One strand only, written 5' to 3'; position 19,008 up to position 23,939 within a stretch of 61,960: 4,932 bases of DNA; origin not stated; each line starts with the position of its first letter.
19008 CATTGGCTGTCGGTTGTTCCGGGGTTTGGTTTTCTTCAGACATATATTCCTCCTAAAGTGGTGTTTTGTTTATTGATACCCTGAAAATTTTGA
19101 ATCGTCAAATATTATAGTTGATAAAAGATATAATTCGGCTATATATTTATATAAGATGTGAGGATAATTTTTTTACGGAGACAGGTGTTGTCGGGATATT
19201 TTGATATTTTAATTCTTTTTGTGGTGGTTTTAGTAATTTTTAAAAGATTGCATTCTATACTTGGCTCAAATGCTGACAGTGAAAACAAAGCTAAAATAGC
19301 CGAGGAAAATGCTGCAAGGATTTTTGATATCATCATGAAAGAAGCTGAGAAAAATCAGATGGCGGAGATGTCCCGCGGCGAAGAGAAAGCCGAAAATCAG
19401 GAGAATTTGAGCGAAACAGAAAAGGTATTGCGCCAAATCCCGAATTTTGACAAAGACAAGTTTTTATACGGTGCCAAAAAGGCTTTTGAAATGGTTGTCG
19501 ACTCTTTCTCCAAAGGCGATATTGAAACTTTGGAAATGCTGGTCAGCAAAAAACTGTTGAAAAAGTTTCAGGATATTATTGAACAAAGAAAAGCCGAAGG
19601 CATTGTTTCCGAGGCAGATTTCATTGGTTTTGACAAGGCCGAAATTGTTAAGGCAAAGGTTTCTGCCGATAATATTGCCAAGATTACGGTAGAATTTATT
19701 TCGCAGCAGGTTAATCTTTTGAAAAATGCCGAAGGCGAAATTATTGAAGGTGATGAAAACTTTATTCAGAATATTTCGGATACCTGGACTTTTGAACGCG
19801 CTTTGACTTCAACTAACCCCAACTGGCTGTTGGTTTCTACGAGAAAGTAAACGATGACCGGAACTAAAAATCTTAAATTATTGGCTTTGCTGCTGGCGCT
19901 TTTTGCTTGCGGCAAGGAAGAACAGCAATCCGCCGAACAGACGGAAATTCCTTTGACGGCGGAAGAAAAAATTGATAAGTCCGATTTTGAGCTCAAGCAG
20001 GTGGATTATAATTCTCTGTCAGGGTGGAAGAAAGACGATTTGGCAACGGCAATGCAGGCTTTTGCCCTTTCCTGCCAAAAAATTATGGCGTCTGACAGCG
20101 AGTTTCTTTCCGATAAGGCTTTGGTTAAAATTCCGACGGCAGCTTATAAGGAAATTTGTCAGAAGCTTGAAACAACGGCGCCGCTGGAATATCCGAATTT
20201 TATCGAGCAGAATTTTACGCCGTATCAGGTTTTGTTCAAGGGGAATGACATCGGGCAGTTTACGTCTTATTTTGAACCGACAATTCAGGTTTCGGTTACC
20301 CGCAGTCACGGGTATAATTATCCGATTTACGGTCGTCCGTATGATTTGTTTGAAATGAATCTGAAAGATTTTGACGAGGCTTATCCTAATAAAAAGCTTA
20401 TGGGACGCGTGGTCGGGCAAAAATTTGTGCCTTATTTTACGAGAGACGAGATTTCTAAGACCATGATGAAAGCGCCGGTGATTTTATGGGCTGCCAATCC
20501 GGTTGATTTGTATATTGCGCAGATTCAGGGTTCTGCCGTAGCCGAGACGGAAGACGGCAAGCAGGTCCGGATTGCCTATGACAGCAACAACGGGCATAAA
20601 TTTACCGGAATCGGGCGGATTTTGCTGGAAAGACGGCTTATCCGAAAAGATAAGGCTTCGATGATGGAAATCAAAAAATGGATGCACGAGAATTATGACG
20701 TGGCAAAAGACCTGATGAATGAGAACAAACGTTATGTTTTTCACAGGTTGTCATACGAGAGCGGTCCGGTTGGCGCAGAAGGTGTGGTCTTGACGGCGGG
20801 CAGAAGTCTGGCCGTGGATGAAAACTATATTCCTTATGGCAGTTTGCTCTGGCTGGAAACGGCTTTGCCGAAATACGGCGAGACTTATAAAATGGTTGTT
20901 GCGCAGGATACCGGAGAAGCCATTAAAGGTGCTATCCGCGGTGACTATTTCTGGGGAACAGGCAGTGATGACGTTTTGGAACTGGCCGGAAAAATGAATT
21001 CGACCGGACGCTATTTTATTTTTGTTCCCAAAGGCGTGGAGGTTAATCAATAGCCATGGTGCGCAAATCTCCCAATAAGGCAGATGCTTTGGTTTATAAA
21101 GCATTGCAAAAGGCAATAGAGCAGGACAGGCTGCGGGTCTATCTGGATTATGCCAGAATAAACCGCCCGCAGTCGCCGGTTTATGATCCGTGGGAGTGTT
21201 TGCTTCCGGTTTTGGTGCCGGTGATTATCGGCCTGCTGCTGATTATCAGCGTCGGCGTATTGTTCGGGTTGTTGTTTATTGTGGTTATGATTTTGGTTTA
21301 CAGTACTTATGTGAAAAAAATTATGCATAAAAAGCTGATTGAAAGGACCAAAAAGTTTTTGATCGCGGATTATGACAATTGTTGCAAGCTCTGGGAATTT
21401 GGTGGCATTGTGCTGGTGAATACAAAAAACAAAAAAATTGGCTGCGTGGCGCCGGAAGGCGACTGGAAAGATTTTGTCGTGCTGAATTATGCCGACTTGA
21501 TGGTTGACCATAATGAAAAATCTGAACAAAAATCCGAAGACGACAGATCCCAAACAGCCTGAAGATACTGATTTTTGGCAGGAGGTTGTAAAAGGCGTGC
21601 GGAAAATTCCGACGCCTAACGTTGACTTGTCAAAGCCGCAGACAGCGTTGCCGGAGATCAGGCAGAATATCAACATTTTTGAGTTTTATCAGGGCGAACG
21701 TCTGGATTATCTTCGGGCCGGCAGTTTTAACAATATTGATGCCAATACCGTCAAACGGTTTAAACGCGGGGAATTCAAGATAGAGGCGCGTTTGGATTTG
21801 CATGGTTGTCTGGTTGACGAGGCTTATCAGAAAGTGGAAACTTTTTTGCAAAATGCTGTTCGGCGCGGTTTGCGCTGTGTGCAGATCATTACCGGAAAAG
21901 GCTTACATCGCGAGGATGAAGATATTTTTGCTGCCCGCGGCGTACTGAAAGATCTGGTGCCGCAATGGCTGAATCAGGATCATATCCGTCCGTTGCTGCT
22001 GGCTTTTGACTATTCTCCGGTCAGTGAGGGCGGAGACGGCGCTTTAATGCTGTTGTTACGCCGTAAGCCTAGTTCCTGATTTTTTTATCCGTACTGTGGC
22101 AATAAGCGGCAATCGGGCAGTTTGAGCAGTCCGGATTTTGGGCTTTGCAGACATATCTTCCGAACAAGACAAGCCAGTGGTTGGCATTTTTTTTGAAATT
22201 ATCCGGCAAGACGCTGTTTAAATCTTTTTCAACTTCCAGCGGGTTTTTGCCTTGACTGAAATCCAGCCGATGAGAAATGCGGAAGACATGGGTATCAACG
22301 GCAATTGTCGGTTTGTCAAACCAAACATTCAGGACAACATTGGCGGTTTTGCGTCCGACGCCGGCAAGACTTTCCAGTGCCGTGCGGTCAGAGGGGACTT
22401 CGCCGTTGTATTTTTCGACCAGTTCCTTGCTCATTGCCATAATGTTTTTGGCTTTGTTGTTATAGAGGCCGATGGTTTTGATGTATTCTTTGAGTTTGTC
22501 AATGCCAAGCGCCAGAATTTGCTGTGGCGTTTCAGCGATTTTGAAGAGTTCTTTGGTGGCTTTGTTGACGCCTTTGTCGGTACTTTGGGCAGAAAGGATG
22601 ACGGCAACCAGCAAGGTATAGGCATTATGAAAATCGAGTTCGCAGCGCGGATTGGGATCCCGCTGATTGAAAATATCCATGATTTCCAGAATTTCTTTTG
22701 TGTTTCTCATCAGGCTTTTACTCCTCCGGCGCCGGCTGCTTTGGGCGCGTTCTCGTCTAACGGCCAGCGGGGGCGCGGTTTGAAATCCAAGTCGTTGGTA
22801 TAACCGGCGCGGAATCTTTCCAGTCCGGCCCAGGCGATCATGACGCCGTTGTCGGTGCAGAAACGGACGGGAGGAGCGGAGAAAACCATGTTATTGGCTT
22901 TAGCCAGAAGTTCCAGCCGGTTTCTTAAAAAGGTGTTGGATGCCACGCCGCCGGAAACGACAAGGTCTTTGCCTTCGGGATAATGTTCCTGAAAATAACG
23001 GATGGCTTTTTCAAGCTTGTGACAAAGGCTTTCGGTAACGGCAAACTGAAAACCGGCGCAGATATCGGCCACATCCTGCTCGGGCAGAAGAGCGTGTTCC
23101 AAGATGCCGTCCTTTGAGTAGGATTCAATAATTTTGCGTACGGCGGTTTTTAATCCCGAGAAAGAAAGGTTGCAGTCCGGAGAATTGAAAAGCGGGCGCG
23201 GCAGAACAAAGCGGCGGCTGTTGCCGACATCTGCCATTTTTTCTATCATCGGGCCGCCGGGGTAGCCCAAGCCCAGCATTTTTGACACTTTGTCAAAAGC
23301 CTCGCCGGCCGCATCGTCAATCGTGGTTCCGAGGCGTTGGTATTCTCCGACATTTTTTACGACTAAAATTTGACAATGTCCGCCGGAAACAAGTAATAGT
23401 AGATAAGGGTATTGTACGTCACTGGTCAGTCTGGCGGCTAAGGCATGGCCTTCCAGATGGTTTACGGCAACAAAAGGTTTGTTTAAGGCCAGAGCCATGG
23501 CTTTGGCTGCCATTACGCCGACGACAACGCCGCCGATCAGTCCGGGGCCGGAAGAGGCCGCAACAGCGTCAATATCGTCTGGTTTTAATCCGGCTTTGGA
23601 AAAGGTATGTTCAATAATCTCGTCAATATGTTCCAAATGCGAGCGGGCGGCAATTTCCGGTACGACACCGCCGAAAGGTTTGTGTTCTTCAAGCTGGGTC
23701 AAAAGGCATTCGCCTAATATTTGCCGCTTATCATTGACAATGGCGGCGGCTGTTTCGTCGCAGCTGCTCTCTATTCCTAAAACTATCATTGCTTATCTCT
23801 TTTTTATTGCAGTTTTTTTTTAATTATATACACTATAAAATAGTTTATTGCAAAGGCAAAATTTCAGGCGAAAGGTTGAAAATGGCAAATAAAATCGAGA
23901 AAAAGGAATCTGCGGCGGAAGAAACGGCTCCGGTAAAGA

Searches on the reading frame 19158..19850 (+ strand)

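Call 39: search_protein_families(library=pfam, proteins=[window:19158-19850:+], max_evalue=0.0001)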
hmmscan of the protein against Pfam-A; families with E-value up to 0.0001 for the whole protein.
window:19158-19850:+ (230 aa): 1 family
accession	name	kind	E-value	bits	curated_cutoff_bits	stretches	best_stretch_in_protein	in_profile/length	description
PF04280.21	Tim44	-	5e-39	134.2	29.6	1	94-229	12-146/147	Tim44-like domain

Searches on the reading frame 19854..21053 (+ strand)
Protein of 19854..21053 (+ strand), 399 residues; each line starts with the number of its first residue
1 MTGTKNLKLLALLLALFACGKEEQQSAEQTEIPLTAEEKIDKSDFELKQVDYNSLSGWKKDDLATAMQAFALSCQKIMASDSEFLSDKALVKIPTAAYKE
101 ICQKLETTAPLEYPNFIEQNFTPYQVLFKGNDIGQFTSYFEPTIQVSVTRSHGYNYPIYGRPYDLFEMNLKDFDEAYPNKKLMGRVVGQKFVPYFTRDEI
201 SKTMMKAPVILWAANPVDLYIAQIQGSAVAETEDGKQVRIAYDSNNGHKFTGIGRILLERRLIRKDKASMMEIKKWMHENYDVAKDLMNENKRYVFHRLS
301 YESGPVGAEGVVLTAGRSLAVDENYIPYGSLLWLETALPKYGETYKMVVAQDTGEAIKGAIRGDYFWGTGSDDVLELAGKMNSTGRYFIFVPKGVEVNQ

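Call 39: search_protein_families(library=pfam, proteins=[window:19854-21053:+], max_evalue=0.0001)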
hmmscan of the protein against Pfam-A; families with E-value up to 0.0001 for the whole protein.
window:19854-21053:+ (399 aa): 2 families
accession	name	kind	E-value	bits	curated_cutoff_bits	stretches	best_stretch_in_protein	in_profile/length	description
PF03562.22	MltA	-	8.1e-50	169.4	24.3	1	136-298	2-163/163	MltA specific insert domain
PF06725.17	3D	-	1.5e-18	67.2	23.8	1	317-390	1-71/72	3D domain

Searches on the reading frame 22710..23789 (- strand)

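Call 39: search_protein_families(library=pfam, proteins=[window:22710-23789:-], max_evalue=0.0001)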
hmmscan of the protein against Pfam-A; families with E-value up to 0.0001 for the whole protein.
window:22710-23789:- (359 aa): 1 family
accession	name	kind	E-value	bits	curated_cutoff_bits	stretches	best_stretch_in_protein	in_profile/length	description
PF00814.31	TsaD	-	3.5e-93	312.5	24.8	1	23-320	1-264/264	tRNA N6-adenosine threonylcarbamoyltransferase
